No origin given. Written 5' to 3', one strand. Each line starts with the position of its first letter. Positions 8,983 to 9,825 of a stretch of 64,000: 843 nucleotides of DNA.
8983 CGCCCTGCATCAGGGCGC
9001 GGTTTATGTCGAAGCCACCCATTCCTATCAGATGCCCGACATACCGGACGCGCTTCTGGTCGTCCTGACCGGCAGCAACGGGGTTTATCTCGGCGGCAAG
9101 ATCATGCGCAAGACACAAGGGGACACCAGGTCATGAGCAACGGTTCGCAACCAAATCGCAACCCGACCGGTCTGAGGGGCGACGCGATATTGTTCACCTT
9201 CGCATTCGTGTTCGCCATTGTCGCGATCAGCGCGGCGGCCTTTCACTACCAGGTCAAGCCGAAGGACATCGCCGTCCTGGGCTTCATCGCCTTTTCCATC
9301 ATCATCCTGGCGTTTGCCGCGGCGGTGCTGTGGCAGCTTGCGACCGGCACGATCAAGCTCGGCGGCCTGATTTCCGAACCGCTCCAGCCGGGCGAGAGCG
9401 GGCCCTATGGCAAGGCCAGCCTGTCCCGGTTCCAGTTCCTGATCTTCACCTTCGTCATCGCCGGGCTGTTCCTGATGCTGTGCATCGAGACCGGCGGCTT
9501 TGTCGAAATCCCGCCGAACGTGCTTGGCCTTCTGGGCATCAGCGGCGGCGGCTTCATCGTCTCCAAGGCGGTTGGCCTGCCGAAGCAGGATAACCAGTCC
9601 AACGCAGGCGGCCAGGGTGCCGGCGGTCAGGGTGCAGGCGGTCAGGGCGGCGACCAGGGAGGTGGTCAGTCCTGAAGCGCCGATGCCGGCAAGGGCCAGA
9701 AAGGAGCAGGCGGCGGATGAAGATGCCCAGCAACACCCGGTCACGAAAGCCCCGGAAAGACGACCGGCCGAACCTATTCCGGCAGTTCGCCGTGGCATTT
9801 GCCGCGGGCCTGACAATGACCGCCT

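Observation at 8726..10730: Secreted non-specific nuclease co-oriented with two small translationally coupled membrane proteins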

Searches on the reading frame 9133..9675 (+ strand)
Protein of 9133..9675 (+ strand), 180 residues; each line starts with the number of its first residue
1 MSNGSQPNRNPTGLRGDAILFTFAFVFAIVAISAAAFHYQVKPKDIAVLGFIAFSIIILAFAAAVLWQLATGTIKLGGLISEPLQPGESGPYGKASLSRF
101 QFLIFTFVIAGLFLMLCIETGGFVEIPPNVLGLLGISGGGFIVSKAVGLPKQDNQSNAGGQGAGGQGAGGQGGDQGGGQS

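Call 4: search_protein_families(library=pfam, proteins=[window:9133-9675:+], max_evalue=0.01)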
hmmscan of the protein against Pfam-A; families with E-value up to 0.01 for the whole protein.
window:9133-9675:+ (180 aa): 0 families

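Call 5: search_protein_families(library=ncbifam, proteins=[window:9133-9675:+], max_evalue=1)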
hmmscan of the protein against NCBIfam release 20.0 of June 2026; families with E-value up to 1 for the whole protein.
window:9133-9675:+ (180 aa): 0 families

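Call 6: search_protein_families(library=padloc, proteins=[window:9133-9675:+], max_evalue=1)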
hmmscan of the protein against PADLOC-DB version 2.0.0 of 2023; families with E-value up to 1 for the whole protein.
window:9133-9675:+ (180 aa): 0 families

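Call 8: find_homologous_proteins(query=window:9133-9675:+, max_evalue=0.001)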
Query window:9133-9675:+ (180 aa): 909 proteins with E <= 0.001 among 1694 candidates; the best 120 are listed.
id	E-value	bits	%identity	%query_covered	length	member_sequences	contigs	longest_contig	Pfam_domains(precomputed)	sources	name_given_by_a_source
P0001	5.9e-107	374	99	100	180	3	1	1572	-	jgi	-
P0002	4.2e-85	302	87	92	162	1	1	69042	-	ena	-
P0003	1.9e-81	290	81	97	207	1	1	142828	-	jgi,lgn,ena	-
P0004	6.6e-75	269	82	87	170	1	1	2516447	-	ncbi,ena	-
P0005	5.2e-74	266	84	84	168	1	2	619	-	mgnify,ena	mgnify:CR=1 FL=1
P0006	9.0e-64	233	70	96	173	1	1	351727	-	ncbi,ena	-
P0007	3.3e-61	225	72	88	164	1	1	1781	-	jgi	jgi:hypothetical protein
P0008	4.0e-59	218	71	89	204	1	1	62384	-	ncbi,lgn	-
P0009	1.7e-58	216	71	87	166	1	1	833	-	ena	-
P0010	1.8e-58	216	72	83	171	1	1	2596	-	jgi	jgi:hypothetical protein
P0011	8.3e-58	213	64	93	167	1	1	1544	-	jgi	jgi:hypothetical protein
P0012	7.2e-56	207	73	77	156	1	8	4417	-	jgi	jgi:steroid 5-alpha reductase family enzyme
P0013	2.2e-55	206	73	83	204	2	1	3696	-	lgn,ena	-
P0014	2.1e-54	202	65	97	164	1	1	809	-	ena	-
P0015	6.0e-54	201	63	86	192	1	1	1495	-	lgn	-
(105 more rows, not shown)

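Call 11: find_related_loci(query=A1, collection=genome_contigs, flank=6000)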
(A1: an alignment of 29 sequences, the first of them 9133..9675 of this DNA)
Query A1 (180 aa) in genome_contigs; peptide patterns used: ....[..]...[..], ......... (x = any residue, [..] = any of these).
125 stretches matched a pattern; 105 encode a relative of the query (tblastn E <= 1e-3); the best 80 are kept; 80 distinct loci.
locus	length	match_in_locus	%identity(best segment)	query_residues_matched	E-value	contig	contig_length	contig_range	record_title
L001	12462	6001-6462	82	1-156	2e-70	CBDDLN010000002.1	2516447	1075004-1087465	MAG: Roseibium sp. isolate e601d64a-123f-4ebf-ba1a-2a99af6a61d9 genome assembly, contig: contig_2, whole genome shotgun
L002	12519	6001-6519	70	1-172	2e-61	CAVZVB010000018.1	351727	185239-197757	MAG: uncultured Alphaproteobacteria bacterium isolate MFD02416.bin.2.53 genome assembly, contig: contig_59030, whole gen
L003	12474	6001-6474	71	1-161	3e-57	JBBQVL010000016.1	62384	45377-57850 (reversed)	MAG: Hyphomicrobiales bacterium isolate Co_metawrap_1994 Cmw_1994_k141_18106034_length_62384_cov_10.6038, whole genome s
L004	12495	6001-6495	58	1-166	3e-52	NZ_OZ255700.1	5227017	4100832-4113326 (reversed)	MAG: Roseibium sp. isolate accf77fb-2be5-45e8-8836-b4da579893c1 chromosome 1, complete sequence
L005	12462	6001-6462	60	1-158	3e-50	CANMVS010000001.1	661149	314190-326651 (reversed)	uncultured Rhizobiaceae group bacterium isolate YR2-508-J.fasta genome assembly, contig: NODE_1, whole genome shotgun se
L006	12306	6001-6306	76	46-148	2e-44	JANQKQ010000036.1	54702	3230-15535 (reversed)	MAG: Rhizobiaceae bacterium isolate PL25a_bin.161 k99_4358509, whole genome shotgun sequence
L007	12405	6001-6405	59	20-153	1e-41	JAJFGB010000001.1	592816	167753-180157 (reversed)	MAG: Marinicaulis sp. isolate OFTM294 OFTM294_0, whole genome shotgun sequence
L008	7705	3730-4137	59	23-157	2e-41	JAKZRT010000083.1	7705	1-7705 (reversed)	MAG: Brevirhabdus sp. isolate Langseth_MAG_00014 Langseth_MAG_00014_000000000083, whole genome shotgun sequence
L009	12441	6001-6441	53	2-156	2e-40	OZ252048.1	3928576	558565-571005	MAG: Paracoccaceae bacterium isolate 1130cd85-3028-4409-a6bb-7f41c1b7d2f9 genome assembly, chromosome: 1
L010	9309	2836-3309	54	6-163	2e-38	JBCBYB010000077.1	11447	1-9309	MAG: Pseudomonadota bacterium isolate J06656_1 NODE_77_length_11447_cov_9.816359, whole genome shotgun sequence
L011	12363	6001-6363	57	44-164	4e-38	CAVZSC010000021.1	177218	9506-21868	MAG: uncultured Alphaproteobacteria bacterium isolate MFD00962.bin.2.1 genome assembly, contig: contig_23967, whole geno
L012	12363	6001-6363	56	40-162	2e-38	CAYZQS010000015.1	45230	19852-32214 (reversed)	MAG TPA_asm: uncultured Rhodobacterales bacterium isolate binchicken_co46_539 genome assembly, contig: NODE_1380_length_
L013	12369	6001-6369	60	45-168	6e-38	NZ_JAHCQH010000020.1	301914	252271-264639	Ancylobacter radicis strain VKM B-3255 GCM70008190_20, whole genome shotgun sequence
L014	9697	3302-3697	55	34-159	6e-37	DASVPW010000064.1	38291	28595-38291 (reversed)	MAG TPA_asm: Beijerinckiaceae bacterium isolate SMAG_U3189 k141_263875, whole genome shotgun sequence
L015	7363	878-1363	45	1-158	7e-37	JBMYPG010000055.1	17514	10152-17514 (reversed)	MAG: Pikeienuella sp. isolate ME_XS_2307_bin_12 ME_XS_2307_bin_12_54, whole genome shotgun sequence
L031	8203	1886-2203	58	41-146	3e-32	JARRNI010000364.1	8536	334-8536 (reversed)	MAG: Pseudolabrys sp. isolate Spart_120_MAG scaffold_14202, whole genome shotgun sequence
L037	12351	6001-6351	54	37-151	1e-31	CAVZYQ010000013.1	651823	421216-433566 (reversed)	MAG: uncultured Alphaproteobacteria bacterium isolate MFD04212.bin.2.130 genome assembly, contig: contig_32167, whole ge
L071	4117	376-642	55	52-148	9e-25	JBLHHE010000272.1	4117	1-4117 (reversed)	MAG: Alphaproteobacteria bacterium isolate 3300054976_17 Ga0535667_0058501, whole genome shotgun sequence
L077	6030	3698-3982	53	56-147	3e-24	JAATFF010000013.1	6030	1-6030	MAG: Lysobacterales bacterium isolate bin_18 k141_5323805, whole genome shotgun sequence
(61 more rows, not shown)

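Call 27: predict_structure(alignment_id=A3)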
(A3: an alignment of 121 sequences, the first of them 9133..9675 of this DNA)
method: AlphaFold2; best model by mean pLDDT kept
length: 180 residues; sequences in the alignment: 121
mean_pLDDT: 70.2   pTM: 0.45
mean pLDDT of the five models: 70.2, 67.6, 66.5, 65.2, 63.9
residues with pLDDT >= 90: 22; 70-90: 77; 50-70: 48; < 50: 33
segments of 3 or more residues with pLDDT < 50: 151-180
pLDDT, mean of each block of 10 residues (from residue 1): 53 73 93 90 86 88 88 67 62 66 83 86 83 74 52 38 38 42
secondary structure, 60 per line:
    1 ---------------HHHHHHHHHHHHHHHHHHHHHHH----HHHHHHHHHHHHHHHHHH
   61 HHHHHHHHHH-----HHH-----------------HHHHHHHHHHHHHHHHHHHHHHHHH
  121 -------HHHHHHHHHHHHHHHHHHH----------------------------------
elements in order: H16-38 H43-70 H96-120 H128-146

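Call 29: search_protein_representatives(alignment_id=A3)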
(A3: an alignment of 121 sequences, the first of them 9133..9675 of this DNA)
Query: 121 sequences, 171 profile positions. Proteins with E-value up to 0.001 (for the whole library): 3055; up to 1e-10: 729; up to 1e-30: 53. The best 150 are listed.
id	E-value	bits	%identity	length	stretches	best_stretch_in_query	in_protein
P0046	2.8e-64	232.1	-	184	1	4-154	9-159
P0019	3.4e-63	228.5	-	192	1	6-168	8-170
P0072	1.2e-59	217.1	-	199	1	1-166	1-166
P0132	1.9e-55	203.4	-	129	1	38-158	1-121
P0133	5.3e-54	198.6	-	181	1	17-166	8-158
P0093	8.4e-54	198.0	-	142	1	40-165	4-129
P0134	6.7e-52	191.8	-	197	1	10-156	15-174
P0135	2.5e-49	183.4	-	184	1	40-156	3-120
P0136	9.0e-49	181.6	-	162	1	13-154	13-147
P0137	1.9e-47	177.3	-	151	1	37-151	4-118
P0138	3.0e-47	176.6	-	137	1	31-146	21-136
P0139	8.3e-47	175.2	-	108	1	38-147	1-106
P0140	3.6e-46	173.1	-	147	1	38-163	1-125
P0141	5.3e-46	172.6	-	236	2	38-145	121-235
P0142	5.8e-45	169.2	-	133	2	84-149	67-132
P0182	1.7e-30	122.1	-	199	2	87-150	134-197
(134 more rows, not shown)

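Call 35: search_protein_families(library=pfam, proteins=[L077:4051-4920:+, L077:3326-3643:+, L077:3656-4000:+, L071:346-675:+], max_evalue=0.01)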
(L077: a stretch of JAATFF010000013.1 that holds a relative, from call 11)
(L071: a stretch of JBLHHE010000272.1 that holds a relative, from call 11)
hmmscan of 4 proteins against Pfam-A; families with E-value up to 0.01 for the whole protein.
L077:4051-4920:+ (289 aa): 0 families

L077:3326-3643:+ (105 aa): 0 families

L077:3656-4000:+ (114 aa): 0 families

L071:346-675:+ (109 aa): 1 family
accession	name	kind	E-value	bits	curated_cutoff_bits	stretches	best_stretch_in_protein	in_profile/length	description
PF14093.11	DUF4271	-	0.00019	21.8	29.7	1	5-92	7-94/206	Domain of unknown function (DUF4271)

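Call 40: find_related_loci(query=A4, collection=metagenome_contigs, flank=5000)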
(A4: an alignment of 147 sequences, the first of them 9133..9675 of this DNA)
Query A4 (180 aa) in metagenome_contigs; peptide patterns used: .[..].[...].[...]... (x = any residue, [..] = any of these).
600 stretches matched a pattern (row limit reached: there are more); 536 encode a relative of the query (tblastn E <= 1e-3); the best 80 are kept; 80 distinct loci.
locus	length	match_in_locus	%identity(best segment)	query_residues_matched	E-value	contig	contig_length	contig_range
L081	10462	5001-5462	90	1-154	6e-79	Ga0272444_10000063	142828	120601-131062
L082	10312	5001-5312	69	45-148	2e-41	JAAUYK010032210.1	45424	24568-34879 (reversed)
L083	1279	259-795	49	1-164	4e-42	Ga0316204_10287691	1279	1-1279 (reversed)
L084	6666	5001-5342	61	38-148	3e-39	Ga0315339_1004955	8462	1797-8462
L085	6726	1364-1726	56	40-162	9e-39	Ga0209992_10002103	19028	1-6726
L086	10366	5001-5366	55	39-156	3e-37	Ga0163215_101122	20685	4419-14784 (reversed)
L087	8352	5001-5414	49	41-180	4e-37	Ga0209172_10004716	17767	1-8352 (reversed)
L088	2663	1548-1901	64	36-153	2e-36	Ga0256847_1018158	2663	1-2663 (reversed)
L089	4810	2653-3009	61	38-162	2e-35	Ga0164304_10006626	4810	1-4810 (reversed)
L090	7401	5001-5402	52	46-180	1e-34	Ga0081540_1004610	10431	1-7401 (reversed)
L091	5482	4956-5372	56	38-173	9e-35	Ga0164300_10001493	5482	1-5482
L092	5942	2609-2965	60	38-162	2e-34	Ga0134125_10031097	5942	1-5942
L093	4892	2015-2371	60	38-162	2e-34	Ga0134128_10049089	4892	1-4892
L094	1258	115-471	60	38-162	2e-35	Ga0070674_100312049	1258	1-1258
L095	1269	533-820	67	45-141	3e-35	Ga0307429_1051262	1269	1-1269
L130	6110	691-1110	42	37-169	4e-25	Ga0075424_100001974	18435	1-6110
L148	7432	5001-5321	47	52-147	6e-22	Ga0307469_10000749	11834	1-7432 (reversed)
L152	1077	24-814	76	93-170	5e-22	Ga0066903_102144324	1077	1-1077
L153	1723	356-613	53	66-155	2e-21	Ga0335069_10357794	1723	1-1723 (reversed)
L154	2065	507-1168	39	38-174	3e-21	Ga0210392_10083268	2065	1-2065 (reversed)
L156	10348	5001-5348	47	60-166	5e-21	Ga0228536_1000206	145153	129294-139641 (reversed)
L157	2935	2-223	61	94-166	2e-20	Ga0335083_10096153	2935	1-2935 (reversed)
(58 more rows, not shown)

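Call 44: search_protein_families(library=pfam, proteins=[L148:5391-6080:+, L157:236-865:+, L153:710-1723:+, L156:5919-9215:+, L156:5602-5922:+, L130:1858-4176:+, L130:1034-1567:+, L154:1287-2006:+, L152:251-751:+], max_evalue=0.1)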
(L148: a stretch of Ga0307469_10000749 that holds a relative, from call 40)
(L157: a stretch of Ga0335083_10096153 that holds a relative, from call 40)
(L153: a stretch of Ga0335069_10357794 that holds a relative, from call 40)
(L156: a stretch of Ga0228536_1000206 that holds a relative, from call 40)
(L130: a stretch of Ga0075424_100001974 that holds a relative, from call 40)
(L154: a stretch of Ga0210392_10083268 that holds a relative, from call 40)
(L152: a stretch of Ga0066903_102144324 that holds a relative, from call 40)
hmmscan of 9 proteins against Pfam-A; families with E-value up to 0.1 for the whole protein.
L148:5391-6080:+ (229 aa): 1 family
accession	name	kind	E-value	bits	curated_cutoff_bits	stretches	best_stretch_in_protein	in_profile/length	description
PF01844.29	HNH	-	0.067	13.8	21.4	0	143-168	12-37/47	HNH endonuclease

L157:236-865:+ (209 aa): 1 family
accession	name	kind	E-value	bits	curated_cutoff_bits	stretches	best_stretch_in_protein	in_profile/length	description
PF01844.29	HNH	-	0.017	15.7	21.4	1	123-148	12-37/47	HNH endonuclease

L153:710-1723:+ (338 aa): 4 families
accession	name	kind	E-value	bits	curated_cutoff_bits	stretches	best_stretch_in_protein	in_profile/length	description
PF05990.18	DUF900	-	5.2e-07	29.8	20.5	1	67-220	17-132/232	Alpha/beta hydrolase of unknown function (DUF900)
PF06821.19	Ser_hydrolase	-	0.0095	16.3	22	1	167-226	37-93/172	Serine hydrolase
PF00561.26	Abhydrolase_1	-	0.03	14.4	25.8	1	185-265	70-140/245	alpha/beta hydrolase fold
PF06259.18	Abhydrolase_8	-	0.048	13.8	20.5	0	149-252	71-170/178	Alpha/beta hydrolase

L156:5919-9215:+ (1098 aa): 3 families
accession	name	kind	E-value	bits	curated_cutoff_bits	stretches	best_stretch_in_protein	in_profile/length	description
PF11856.13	DUF3376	-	2.8e-24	86.7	25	1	670-762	319-401/514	Protein of unknown function (DUF3376)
PF01734.28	Patatin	-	2.3e-15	57.8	27.7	1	46-304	1-189/191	Patatin-like phospholipase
PF05942.16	PaREP1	-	0.085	13.2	24.4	0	447-468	14-35/115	Archaeal PaREP1/PaREP8 family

L156:5602-5922:+ (106 aa): 1 family
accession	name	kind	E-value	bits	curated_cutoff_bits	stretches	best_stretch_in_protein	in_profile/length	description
PF21737.2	DUF6865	-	0.045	14.1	23.2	1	35-60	7-32/71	Family of unknown function (DUF6865)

L130:1858-4176:+ (772 aa): 5 families
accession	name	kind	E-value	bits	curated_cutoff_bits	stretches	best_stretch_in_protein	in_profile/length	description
PF04984.19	Phage_sheath_1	-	1.2e-17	64.7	31.4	1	487-655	4-168/168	Phage tail sheath protein subtilisin-like domain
PF17482.7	Phage_sheath_1C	-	2.5e-08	34.3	26.9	1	660-763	3-101/104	Phage tail sheath C-terminal domain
PF17481.7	Phage_sheath_domII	-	0.0014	19.5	31.4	1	89-144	5-51/98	Phage tail sheath protein beta-sandwich domain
PF06258.17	Mito_fiss_Elm1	-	0.073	12.6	27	0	85-128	59-102/304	Mitochondrial fission ELM1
PF25548.1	DUF7926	-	0.099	13.2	33.5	0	320-364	80-125/181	Domain of unknown function (DUF7926)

L130:1034-1567:+ (177 aa): 0 families

L154:1287-2006:+ (239 aa): 1 family
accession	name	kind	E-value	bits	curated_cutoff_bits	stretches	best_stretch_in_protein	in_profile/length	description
PF20334.3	DUF6629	-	2.1e-32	113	27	1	18-228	1-202/209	Family of unknown function (DUF6629)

L152:251-751:+ (166 aa): 0 families

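Call 46: find_homologous_proteins(query=A5, max_evalue=0.001)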
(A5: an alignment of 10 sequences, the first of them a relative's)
Query A5 (10 sequences) (143 aa, profile of the alignment): 2646 proteins with E <= 0.001 among 8000 candidates; the best 120 are listed.
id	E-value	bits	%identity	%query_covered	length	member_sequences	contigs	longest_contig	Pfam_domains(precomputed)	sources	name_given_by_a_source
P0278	6.5e-45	170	39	75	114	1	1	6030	-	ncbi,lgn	-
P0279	3.6e-43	164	41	75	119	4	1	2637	-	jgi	-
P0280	5.4e-43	164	43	74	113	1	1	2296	-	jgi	-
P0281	5.5e-43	163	41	75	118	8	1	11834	-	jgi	-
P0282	5.5e-43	163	44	74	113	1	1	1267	-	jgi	jgi:hypothetical protein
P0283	7.9e-43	163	46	72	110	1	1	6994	-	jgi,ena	-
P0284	1.1e-42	162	42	74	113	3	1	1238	-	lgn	-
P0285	1.2e-42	162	39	73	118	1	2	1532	-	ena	-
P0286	2.1e-42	162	47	71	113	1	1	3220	-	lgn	-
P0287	2.6e-42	161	37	75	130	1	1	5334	-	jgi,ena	-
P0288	2.7e-42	161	42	72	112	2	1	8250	-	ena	-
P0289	3.5e-42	161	37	72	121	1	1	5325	-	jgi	jgi:hypothetical protein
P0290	5.7e-42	160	40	75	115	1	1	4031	-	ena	-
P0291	5.8e-42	160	44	75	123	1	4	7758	-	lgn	-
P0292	9.9e-42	159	42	73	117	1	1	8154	-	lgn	-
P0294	1.2e-41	159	41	73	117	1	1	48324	-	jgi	jgi:hypothetical protein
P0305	2.2e-40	155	42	73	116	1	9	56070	-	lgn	-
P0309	8.1e-40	153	38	71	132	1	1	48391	-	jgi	jgi:hypothetical protein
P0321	4.6e-39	151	41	74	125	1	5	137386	-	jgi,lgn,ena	jgi:hypothetical protein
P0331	2.2e-38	149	47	73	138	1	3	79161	-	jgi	jgi:dolichyl-phosphate-mannose--protein O-mannosyl transferase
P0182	1.1e-37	146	50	50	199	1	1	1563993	-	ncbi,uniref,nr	ncbi:hypothetical protein UAJ10_02165 [Nitrospirillum sp. BR 11164]|uniref:hypothetical protein n=1 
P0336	1.3e-37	146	50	86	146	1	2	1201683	-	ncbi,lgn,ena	-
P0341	3.2e-37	145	50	73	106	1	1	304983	-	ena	-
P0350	2.0e-36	142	41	73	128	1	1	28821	-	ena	-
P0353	2.9e-36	142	35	84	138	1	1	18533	-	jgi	jgi:hypothetical protein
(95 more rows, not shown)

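Call 47: find_encoding_contigs(protein=P0294, flank=4000, max_places=2)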
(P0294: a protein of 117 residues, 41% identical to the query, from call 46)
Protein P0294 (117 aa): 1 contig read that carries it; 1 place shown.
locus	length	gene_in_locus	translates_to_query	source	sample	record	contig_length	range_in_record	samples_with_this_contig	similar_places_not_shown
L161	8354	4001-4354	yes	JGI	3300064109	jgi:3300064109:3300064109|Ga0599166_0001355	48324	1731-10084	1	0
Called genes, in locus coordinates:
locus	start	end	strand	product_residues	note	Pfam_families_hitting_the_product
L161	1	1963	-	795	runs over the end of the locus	PF00041:fn3 (faint)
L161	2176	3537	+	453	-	-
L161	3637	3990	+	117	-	-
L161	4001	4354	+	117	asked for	-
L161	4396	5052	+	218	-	-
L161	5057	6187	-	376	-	PF09994:T6SS_Tle1-like_cat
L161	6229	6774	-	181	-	-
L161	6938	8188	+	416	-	-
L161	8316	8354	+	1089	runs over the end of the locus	-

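Call 48: find_encoding_contigs(protein=P0305, flank=4000, max_places=2)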
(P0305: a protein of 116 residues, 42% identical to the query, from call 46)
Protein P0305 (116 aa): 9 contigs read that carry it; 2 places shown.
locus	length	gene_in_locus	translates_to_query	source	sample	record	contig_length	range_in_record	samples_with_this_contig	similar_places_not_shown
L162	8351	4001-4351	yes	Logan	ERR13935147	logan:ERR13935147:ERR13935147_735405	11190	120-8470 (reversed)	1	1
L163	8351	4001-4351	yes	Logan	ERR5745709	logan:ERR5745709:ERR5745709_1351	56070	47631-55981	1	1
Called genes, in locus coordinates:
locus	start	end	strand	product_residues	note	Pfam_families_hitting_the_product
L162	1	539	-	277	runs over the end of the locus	PF13714:PEP_mutase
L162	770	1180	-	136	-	PF07883:Cupin_2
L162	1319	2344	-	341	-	PF04389:Peptidase_M28, PF01546:Peptidase_M20, PF07687:M20_dimer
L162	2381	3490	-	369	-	PF09994:T6SS_Tle1-like_cat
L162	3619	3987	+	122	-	-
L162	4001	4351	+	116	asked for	-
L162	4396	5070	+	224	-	-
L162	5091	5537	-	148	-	PF10387:DUF2442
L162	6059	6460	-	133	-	PF01850:PIN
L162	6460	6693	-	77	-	PF04014:MazE_antitoxin (weak)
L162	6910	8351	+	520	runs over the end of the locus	?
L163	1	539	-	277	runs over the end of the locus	PF13714:PEP_mutase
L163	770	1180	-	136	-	PF07883:Cupin_2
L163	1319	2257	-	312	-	PF01546:Peptidase_M20, PF07687:M20_dimer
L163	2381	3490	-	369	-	PF09994:T6SS_Tle1-like_cat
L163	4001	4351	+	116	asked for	-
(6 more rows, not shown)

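Call 49: find_encoding_contigs(protein=P0321, flank=4000, max_places=2)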
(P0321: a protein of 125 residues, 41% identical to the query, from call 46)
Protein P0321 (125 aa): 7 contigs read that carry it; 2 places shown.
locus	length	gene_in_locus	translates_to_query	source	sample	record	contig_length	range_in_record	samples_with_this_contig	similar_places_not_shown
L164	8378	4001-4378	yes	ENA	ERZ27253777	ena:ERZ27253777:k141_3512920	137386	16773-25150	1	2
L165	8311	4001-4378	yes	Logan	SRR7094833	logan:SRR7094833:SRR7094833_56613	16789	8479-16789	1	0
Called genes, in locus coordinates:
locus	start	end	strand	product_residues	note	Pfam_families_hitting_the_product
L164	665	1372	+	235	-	PF00072:Response_reg, PF00196:GerE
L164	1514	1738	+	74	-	-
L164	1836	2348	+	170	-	PF13098:Thioredoxin_2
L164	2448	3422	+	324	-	-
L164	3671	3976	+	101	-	-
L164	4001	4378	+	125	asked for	-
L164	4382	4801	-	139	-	-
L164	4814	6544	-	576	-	-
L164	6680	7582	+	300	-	PF01764:Lipase_3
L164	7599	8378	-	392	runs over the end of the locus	-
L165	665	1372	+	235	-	PF00072:Response_reg, PF00196:GerE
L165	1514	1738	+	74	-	-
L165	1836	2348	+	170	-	PF13098:Thioredoxin_2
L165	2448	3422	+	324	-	-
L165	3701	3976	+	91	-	-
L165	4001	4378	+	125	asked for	-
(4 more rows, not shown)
